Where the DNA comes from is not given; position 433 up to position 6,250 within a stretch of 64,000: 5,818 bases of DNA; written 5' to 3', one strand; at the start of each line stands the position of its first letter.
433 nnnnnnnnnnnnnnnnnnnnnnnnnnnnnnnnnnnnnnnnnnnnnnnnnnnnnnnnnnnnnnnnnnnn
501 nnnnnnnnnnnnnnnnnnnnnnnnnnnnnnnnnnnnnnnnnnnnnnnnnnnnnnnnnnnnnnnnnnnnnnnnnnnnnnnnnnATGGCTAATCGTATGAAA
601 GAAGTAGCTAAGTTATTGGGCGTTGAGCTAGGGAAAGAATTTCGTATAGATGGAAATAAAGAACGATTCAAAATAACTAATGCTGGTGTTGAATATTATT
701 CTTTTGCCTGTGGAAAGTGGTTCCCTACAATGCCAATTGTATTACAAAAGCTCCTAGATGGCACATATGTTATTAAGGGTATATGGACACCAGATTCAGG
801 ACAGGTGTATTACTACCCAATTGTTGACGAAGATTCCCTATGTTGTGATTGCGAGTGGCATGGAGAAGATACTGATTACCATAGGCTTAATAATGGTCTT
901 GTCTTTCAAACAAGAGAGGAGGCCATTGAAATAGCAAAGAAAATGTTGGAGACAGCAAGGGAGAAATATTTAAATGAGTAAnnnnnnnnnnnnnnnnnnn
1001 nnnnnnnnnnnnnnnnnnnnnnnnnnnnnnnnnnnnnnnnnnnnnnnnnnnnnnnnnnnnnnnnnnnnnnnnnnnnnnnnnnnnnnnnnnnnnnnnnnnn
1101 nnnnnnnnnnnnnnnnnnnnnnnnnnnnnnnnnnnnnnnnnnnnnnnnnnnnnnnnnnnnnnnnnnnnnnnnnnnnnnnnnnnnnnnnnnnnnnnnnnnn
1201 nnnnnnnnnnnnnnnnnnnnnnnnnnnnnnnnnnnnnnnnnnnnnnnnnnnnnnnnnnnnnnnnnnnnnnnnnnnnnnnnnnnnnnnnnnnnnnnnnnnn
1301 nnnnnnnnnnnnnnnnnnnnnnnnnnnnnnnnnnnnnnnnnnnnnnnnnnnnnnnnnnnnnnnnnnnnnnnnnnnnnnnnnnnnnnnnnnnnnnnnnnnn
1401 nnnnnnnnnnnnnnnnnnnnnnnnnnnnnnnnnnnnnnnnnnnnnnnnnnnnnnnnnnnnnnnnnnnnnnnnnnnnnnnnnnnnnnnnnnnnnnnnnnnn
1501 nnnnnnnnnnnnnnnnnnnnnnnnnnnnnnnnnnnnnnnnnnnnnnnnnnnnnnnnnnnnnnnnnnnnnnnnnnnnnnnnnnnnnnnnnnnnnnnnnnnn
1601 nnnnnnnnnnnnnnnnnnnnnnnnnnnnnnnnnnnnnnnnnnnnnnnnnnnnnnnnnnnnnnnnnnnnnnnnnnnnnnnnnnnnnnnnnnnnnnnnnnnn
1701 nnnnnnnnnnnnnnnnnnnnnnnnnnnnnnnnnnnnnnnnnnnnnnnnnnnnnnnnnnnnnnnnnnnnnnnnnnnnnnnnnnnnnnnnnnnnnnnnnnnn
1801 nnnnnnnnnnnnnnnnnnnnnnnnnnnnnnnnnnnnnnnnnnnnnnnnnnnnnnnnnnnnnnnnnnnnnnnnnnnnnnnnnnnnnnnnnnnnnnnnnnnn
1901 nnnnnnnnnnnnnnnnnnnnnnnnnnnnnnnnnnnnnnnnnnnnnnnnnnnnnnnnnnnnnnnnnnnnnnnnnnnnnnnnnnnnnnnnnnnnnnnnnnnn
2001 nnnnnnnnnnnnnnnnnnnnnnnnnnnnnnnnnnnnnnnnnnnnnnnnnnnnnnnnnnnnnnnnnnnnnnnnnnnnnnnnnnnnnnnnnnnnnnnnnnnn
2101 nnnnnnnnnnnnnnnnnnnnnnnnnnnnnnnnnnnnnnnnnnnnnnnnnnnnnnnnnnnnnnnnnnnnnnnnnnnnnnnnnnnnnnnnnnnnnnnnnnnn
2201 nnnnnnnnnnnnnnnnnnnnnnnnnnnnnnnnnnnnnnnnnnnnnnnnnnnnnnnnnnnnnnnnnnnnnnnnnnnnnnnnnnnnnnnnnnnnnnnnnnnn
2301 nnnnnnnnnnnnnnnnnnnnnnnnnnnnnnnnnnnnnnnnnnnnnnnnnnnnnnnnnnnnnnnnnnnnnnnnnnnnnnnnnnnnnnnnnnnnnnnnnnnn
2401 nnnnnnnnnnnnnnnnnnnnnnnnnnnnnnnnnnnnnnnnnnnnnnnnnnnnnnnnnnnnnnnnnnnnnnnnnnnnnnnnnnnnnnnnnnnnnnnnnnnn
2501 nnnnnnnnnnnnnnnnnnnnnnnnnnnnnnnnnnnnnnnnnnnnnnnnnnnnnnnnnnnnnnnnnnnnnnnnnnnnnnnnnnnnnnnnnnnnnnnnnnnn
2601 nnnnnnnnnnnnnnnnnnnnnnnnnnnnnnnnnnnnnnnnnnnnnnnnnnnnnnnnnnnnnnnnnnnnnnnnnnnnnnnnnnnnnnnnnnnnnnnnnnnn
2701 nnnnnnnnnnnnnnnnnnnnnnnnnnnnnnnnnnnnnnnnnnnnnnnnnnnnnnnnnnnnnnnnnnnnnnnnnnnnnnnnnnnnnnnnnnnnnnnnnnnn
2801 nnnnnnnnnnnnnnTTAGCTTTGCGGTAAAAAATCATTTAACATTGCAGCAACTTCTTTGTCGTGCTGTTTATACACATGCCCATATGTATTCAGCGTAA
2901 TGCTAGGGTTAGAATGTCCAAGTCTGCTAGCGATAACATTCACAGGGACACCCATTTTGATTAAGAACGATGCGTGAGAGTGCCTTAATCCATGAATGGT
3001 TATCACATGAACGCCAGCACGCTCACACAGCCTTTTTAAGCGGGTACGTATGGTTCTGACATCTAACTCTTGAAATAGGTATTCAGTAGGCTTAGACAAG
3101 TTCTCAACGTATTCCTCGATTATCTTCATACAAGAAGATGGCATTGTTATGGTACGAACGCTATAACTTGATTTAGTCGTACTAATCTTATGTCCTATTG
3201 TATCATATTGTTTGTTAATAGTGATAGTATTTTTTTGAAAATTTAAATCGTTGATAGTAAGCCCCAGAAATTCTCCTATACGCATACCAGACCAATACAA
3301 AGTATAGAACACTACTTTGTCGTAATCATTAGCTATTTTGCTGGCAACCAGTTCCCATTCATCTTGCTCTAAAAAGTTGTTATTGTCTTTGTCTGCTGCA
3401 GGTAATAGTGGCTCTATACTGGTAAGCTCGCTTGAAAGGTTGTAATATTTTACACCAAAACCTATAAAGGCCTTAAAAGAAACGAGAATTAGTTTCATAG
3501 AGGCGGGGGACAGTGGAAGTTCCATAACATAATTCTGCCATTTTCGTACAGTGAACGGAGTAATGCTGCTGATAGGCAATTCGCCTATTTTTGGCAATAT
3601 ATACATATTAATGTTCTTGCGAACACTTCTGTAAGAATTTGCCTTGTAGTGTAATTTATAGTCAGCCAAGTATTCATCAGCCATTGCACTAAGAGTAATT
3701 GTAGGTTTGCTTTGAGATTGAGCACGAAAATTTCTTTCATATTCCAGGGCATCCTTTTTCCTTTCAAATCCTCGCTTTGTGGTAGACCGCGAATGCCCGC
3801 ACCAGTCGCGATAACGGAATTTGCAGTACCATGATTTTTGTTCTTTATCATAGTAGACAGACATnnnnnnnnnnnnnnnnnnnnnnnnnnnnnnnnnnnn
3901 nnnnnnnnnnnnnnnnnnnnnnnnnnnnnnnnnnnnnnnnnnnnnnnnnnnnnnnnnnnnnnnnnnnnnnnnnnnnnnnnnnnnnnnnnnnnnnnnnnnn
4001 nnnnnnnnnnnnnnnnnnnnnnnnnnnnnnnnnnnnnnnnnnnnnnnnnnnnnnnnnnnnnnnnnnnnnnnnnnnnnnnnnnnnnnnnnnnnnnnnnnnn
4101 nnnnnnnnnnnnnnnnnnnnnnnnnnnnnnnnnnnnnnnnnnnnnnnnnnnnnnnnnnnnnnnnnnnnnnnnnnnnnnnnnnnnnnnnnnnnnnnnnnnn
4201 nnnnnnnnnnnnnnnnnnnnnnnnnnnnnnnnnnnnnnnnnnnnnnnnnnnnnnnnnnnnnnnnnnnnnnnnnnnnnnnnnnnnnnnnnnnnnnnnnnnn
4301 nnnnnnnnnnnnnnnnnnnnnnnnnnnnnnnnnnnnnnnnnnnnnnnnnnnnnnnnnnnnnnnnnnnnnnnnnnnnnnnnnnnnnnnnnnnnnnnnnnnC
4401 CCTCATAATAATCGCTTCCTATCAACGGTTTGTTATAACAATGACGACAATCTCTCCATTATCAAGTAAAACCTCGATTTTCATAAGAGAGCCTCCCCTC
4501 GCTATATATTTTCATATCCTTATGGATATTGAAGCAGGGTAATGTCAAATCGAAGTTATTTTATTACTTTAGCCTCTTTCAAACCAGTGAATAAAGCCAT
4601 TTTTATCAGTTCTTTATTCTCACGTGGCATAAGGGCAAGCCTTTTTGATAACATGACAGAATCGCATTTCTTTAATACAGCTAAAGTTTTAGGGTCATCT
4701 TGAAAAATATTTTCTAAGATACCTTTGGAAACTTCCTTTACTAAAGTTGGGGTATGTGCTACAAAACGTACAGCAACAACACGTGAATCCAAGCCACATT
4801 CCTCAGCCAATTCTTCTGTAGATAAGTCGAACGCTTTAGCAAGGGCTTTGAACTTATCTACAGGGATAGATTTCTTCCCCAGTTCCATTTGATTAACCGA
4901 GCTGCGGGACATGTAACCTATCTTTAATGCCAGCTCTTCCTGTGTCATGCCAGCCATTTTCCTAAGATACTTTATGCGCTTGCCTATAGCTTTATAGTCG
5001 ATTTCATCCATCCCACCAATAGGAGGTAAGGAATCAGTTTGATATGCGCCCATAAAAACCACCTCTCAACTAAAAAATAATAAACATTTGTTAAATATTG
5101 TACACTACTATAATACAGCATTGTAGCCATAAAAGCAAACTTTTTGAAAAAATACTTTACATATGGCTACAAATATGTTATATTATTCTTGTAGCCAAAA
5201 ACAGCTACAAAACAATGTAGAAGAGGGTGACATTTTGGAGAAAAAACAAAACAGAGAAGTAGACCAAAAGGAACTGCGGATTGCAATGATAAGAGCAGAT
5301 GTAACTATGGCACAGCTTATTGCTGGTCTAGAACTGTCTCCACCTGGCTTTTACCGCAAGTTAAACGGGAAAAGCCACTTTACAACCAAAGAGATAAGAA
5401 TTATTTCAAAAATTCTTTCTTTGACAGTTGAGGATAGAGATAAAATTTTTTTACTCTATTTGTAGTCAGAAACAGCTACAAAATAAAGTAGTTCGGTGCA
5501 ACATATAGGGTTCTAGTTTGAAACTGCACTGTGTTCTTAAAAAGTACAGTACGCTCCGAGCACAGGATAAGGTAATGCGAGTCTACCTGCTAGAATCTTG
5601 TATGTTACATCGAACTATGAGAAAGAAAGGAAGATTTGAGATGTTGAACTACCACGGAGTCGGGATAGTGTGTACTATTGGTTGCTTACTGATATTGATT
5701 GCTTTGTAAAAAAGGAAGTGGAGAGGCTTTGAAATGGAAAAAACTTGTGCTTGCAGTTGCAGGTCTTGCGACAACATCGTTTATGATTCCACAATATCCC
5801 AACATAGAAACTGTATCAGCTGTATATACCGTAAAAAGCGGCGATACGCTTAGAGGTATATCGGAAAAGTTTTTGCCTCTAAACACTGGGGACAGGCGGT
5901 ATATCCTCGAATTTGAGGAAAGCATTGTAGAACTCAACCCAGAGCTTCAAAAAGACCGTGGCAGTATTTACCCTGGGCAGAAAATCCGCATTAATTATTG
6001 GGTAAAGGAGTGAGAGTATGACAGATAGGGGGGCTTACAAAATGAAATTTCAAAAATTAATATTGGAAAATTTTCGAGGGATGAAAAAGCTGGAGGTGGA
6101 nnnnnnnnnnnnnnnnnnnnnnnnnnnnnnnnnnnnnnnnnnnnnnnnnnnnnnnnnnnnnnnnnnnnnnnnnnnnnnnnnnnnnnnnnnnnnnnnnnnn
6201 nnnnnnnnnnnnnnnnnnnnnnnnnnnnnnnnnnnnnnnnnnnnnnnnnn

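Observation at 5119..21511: Shared operator motif links the cI/cro switch to a distant antirepressor promoter, arranged like P22 immI and separated by an IS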

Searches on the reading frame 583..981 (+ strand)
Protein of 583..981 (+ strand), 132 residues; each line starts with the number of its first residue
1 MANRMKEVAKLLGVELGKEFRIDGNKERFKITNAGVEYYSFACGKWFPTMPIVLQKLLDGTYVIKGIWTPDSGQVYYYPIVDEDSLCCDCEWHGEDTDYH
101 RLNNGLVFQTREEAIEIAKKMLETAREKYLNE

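Call 49: find_encoding_contigs(protein=window:583-981:+, flank=10000, max_places=6)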
Protein window:583-981:+ (132 aa): 16 contigs read that carry it; 6 places shown.
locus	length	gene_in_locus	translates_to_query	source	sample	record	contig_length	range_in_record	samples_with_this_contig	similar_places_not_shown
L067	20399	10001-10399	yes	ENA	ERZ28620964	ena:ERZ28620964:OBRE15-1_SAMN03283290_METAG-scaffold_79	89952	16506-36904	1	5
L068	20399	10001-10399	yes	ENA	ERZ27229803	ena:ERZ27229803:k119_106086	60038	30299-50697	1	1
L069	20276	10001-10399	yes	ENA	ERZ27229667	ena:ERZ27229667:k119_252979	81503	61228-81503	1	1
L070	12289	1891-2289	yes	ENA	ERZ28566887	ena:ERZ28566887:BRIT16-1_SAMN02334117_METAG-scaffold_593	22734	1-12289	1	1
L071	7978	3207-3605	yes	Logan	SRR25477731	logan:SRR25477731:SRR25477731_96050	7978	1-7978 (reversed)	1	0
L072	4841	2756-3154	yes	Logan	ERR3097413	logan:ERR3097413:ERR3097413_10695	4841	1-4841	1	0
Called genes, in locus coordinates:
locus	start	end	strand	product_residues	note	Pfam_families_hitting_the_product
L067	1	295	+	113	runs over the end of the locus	-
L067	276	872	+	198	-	-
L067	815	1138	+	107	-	-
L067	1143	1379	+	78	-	-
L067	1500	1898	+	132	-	-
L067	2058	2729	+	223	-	-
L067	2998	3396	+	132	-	-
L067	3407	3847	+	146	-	-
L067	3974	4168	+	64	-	-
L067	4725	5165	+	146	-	-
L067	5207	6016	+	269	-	PF02371:Transposase_20 (weak)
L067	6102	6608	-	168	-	-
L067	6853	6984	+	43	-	-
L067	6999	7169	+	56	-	-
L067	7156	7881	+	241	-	-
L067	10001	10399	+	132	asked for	-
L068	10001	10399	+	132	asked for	-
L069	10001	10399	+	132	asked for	-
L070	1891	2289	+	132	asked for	-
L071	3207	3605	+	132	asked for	-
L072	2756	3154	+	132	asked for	-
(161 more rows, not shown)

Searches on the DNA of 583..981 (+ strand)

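Call 51: search_rna_families(source=L067, start=3900, end=4800, threshold=evalue, max_evalue=1)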
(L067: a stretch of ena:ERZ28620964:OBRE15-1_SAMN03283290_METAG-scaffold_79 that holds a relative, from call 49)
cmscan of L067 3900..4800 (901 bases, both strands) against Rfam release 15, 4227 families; matches with E-value up to 1: 1.
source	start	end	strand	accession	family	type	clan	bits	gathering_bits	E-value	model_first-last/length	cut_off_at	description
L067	4495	4554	+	RF02988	GEBRO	Gene; sRNA;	-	15.7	284.7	0.054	259-316/350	no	GEBRO RNA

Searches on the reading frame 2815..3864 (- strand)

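Call 18: search_protein_families(library=pfam, proteins=[window:2815-3864:-], max_evalue=0.001)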
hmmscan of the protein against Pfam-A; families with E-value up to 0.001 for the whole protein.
window:2815-3864:- (349 aa): 5 families
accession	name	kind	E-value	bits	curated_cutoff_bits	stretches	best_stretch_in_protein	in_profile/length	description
PF00589.27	Phage_integrase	-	5.9e-28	98.2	27.1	1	177-334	15-172/172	Phage integrase family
PF14659.12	Phage_int_SAM_3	-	2.2e-13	50.6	22.6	1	57-114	1-58/58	Phage integrase, N-terminal SAM-like domain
PF14657.12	Arm-DNA-bind_4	-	6.9e-10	38.8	22.3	1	11-49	1-41/47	Arm DNA-binding domain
PF13102.12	Phage_int_SAM_5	-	4.6e-05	24.1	22.3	0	58-136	2-81/98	Phage integrase SAM-like domain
PF22022.2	Phage_int_M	-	0.00022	21.9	27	1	59-107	2-50/96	Phage integrase central domain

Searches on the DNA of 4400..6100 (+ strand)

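Call 12: search_dna_similar(query=window:4400-6100:+, collection=phages, mode=distant, max_rows=20)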
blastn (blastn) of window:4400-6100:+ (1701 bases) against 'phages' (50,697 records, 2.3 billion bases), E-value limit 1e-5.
No match.

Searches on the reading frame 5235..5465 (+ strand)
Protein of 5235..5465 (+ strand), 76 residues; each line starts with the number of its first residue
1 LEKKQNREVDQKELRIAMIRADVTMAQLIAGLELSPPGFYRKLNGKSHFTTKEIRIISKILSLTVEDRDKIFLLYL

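Call 9: search_protein_families(library=pfam, proteins=[window:5235-5465:+], max_evalue=0.01)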
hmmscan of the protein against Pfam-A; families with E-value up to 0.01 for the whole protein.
window:5235-5465:+ (76 aa): 1 family
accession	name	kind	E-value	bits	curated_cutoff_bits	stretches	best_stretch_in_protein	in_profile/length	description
PF13443.12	HTH_26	-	0.00074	20.2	22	1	14-67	2-56/63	Cro/C1-type HTH DNA-binding domain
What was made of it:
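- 5235..5465 (+): cro-like gene, 76 aa (TTG start after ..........). Pfam HTH_26 E=7e-4 (call 9).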

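Call 57: search_solved_structures(query=window:5235-5465:+, max_evalue=1, show_alignments=1)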
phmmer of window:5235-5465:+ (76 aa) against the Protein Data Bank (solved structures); distinct sequences matched with E-value up to 1: 2.
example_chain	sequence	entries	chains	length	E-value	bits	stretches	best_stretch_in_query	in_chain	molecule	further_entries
9rum_A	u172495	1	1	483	0.51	14.1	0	13-69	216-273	Tetrapodal ancestor of L-amino acid oxidase: Q225A mutant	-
9rvh_A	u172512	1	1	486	0.51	14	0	13-69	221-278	Tetrapodal ancestor of L-amino acid oxidase: Q225A-Loop (P361-PREGA-L367) mutant with phen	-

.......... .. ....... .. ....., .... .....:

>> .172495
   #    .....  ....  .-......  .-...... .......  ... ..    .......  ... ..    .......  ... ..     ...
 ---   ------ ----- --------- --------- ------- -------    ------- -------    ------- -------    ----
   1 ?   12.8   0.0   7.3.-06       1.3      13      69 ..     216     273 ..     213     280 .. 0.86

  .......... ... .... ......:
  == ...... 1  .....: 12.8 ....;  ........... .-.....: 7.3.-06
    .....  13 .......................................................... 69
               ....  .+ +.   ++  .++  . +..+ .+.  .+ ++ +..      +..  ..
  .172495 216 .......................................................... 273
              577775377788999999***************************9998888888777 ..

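Call 59: search_protein_families(library=phrogs, proteins=[window:5235-5465:+], max_evalue=0.01)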
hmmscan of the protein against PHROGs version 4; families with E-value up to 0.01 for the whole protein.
window:5235-5465:+ (76 aa): 2 families
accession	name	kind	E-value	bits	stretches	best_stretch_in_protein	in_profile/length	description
phrog_4583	-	transcription regulation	1e-08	36.1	1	12-67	13-68/81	transcriptional repressor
phrog_3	-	transcription regulation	6.7e-05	23.8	1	4-73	83-147/430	transcriptional repressor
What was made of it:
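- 5235..5465 (+): PHROG 4583 transcriptional repressor, E=1e-8 (call 59).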

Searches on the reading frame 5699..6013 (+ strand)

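Call 18: search_protein_families(library=pfam, proteins=[window:5699-6013:+], max_evalue=0.001)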
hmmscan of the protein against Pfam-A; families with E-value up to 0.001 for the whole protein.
window:5699-6013:+ (104 aa): 1 family
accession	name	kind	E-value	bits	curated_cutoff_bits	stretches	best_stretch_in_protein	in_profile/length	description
PF01476.26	LysM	-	2.1e-09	37.6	20.9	1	43-98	1-42/43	LysM domain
